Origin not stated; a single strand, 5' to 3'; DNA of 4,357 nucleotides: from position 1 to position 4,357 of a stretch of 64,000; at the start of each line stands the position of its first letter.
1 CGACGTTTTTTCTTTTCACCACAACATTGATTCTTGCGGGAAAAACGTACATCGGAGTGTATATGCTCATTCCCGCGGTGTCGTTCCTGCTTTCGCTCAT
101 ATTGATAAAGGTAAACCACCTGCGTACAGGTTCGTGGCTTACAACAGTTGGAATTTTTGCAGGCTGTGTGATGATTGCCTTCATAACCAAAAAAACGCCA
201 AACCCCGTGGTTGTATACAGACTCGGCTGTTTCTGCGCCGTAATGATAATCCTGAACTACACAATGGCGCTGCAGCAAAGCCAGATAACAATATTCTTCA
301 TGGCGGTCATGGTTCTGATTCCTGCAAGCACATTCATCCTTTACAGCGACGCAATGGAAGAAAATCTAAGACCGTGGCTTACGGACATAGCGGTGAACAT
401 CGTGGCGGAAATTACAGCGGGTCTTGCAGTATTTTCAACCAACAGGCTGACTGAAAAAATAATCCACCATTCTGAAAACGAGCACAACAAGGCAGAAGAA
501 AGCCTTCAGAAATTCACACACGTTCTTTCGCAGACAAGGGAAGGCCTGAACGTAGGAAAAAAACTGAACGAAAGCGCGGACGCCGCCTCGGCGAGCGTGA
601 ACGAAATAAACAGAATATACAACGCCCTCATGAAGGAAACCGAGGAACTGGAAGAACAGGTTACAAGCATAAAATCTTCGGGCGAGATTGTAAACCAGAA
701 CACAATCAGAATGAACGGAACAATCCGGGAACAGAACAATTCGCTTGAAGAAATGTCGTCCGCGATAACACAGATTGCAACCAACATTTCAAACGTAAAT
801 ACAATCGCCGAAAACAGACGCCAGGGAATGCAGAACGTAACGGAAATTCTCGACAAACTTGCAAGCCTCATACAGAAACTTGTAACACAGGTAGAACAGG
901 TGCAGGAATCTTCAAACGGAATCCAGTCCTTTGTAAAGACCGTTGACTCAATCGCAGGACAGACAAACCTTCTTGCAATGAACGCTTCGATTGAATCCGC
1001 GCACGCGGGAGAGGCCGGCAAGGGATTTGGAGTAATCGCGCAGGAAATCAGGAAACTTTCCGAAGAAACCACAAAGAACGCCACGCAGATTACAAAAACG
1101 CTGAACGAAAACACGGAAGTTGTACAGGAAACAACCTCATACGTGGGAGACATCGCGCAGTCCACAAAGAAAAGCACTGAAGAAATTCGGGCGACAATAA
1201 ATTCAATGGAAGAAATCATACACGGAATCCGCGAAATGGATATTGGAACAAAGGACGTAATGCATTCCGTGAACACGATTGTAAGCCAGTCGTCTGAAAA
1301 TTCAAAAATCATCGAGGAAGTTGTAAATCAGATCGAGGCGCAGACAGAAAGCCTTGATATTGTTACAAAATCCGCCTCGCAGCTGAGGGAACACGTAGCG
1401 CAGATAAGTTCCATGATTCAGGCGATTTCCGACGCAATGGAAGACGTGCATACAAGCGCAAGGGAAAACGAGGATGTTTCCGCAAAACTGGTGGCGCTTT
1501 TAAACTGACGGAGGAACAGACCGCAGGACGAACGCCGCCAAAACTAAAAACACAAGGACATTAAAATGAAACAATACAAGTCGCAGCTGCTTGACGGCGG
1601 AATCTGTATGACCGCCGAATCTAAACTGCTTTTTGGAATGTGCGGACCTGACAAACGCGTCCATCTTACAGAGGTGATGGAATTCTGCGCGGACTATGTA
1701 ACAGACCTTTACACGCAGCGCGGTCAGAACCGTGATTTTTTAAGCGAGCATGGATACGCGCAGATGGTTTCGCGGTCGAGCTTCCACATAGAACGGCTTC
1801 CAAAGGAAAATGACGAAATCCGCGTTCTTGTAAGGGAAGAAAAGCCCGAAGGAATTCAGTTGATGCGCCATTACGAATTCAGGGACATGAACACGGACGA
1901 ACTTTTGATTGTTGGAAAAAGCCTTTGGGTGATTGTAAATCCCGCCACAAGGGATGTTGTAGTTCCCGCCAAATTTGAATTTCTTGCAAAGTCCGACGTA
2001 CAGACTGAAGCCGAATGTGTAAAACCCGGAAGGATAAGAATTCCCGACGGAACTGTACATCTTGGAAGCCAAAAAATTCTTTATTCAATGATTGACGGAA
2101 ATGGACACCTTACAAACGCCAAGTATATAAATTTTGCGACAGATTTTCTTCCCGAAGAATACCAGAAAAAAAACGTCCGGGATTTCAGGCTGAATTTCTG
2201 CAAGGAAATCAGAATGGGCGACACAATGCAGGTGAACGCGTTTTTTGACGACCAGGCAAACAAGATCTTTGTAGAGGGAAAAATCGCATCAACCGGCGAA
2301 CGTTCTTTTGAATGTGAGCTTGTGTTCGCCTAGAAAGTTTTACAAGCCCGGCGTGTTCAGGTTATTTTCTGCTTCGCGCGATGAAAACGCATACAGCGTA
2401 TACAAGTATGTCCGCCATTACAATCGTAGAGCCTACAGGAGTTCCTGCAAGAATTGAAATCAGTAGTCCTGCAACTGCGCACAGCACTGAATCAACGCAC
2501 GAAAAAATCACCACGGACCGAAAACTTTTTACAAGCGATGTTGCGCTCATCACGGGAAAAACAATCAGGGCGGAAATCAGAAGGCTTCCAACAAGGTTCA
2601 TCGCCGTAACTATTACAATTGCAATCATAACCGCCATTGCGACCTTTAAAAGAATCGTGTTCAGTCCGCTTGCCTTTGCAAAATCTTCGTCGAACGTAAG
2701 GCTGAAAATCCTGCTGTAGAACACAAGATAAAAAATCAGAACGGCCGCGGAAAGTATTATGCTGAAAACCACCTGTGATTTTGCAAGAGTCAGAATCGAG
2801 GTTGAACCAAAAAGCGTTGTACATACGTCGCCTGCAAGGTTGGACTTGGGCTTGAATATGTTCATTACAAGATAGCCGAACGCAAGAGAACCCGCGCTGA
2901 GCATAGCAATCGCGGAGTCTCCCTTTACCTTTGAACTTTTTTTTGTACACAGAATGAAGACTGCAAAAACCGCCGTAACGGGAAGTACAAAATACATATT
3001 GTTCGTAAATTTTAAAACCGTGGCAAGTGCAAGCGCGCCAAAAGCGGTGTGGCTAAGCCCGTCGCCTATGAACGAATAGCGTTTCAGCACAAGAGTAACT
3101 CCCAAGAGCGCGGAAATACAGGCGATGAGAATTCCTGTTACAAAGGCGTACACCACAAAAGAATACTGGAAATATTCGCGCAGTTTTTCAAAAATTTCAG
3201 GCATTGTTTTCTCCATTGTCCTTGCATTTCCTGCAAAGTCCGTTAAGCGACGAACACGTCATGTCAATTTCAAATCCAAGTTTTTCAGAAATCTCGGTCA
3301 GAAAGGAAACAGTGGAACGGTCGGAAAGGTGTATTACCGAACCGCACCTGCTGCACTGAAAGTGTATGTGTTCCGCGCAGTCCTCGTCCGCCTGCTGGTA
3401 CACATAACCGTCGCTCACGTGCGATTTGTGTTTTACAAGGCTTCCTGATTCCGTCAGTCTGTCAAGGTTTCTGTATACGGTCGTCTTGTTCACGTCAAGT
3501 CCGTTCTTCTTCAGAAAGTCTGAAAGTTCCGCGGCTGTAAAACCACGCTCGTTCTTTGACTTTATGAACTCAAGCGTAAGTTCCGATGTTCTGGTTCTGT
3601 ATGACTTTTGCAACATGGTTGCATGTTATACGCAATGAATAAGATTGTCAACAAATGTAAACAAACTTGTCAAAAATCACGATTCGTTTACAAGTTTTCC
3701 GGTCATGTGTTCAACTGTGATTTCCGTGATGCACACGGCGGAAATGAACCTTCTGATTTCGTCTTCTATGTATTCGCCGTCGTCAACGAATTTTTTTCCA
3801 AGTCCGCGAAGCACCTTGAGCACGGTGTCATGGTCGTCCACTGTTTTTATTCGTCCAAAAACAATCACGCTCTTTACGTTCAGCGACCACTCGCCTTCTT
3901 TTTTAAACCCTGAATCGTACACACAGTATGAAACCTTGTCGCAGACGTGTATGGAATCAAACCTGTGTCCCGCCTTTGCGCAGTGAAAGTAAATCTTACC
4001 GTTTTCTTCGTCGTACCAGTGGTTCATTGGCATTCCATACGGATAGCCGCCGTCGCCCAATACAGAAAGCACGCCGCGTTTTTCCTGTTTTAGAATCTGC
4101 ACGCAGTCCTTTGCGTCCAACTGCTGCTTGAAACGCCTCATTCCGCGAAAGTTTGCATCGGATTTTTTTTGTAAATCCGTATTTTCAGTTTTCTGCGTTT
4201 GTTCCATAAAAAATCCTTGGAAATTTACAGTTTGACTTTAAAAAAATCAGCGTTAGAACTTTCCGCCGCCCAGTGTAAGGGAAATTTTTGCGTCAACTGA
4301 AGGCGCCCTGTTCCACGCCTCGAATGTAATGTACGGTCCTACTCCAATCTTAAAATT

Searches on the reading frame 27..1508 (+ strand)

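Call 16: search_protein_families(library=pfam, proteins=[window:27-1508:+], max_evalue=0.00001)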
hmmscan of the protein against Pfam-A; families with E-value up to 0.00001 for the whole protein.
window:27-1508:+ (493 aa): 1 family
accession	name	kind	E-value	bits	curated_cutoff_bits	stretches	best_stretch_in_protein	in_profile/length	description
PF00015.26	MCPsignal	-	9.1e-30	104.2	34.6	1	281-420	17-156/172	Methyl-accepting chemotaxis protein (MCP) signalling domain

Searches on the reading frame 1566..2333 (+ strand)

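Call 16: search_protein_families(library=pfam, proteins=[window:1566-2333:+], max_evalue=0.00001)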
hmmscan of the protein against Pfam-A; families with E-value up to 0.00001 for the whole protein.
window:1566-2333:+ (255 aa): 2 families
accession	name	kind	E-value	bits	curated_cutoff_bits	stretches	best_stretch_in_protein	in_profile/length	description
PF01643.23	Acyl-ACP_TE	-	2.1e-09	37.7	23.7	1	20-131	9-120/131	Acyl-ACP thioesterase N-terminal domain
PF20791.3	Acyl-ACP_TE_C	-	6.7e-08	33.1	21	1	173-248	16-93/101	Acyl-ACP thioesterase C-terminal domain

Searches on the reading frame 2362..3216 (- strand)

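Call 16: search_protein_families(library=pfam, proteins=[window:2362-3216:-], max_evalue=0.00001)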
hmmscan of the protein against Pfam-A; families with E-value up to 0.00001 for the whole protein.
window:2362-3216:- (284 aa): 1 family
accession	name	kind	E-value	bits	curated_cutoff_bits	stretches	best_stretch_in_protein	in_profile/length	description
PF00950.22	ABC-3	-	6.9e-46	157.3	20.1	1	17-278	1-256/258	ABC 3 transport family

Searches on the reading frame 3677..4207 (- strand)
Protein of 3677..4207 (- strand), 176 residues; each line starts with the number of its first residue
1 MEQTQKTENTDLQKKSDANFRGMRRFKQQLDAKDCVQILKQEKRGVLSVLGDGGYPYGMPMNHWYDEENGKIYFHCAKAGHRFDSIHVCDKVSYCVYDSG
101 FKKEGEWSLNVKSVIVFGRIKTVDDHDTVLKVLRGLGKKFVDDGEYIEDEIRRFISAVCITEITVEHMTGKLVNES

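Call 16: search_protein_families(library=pfam, proteins=[window:3677-4207:-], max_evalue=0.00001)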
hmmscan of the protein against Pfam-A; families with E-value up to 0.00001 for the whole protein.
window:3677-4207:- (176 aa): 2 families
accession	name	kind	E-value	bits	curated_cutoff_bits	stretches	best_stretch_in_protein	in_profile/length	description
PF12900.13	Pyridox_ox_2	-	4.3e-16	59.6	27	1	31-171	1-139/140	Pyridoxamine 5'-phosphate oxidase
PF01243.27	PNPOx_N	-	3.1e-06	28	28.1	1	35-150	5-98/120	Pyridoxamine 5'-phosphate oxidase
